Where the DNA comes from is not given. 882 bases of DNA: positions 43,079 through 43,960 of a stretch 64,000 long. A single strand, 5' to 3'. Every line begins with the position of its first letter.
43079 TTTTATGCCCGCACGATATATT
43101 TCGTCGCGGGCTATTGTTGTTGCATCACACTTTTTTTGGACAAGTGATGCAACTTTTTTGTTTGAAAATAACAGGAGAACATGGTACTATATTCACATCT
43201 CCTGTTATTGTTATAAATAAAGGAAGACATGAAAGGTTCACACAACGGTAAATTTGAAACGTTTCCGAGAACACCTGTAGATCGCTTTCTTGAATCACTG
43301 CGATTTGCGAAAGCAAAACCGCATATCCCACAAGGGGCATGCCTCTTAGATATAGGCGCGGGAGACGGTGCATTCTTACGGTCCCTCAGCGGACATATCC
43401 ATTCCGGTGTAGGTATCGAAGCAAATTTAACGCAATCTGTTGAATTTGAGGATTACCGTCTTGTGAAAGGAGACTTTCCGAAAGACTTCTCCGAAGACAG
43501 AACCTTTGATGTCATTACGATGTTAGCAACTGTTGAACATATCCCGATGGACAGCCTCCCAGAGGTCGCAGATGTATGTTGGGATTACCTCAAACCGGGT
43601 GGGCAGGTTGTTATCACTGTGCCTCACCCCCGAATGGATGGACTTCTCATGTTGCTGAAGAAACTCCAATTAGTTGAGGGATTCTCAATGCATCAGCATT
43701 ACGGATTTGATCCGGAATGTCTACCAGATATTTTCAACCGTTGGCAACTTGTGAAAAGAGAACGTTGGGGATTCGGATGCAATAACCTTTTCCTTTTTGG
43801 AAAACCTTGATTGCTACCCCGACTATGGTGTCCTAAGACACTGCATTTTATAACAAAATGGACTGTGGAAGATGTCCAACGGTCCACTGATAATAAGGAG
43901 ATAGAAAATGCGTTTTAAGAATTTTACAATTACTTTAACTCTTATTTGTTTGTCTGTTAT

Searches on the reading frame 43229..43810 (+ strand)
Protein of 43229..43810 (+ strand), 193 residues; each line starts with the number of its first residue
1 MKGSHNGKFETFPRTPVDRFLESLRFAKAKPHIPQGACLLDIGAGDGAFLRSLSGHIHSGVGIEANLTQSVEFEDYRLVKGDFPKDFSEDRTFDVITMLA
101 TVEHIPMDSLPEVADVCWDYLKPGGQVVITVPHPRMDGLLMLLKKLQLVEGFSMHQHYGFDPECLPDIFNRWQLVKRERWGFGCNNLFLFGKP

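Call 57: search_protein_families(library=pfam, proteins=[window:43229-43810:+], max_evalue=0.01)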
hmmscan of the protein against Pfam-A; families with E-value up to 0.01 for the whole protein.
window:43229-43810:+ (193 aa): 6 families
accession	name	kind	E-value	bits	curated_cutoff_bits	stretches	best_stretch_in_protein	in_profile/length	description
PF13489.12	Methyltransf_23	-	5.5e-15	55.9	27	1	28-147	15-133/164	Methyltransferase domain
PF08242.18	Methyltransf_12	-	9.8e-08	33.1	30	1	40-126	1-97/98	Methyltransferase domain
PF08241.18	Methyltransf_11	-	1.1e-07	32.8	21.2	1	40-129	1-95/95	Methyltransferase domain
PF13649.12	Methyltransf_25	-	3.2e-07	31.4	27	1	40-125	2-97/97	Methyltransferase domain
PF07021.18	MetW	-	0.00047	20.3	21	1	30-132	8-110/193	Methionine biosynthesis protein MetW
PF02353.26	CMAS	-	0.0067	16.2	27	0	27-129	54-164/273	Mycolic acid cyclopropane synthetase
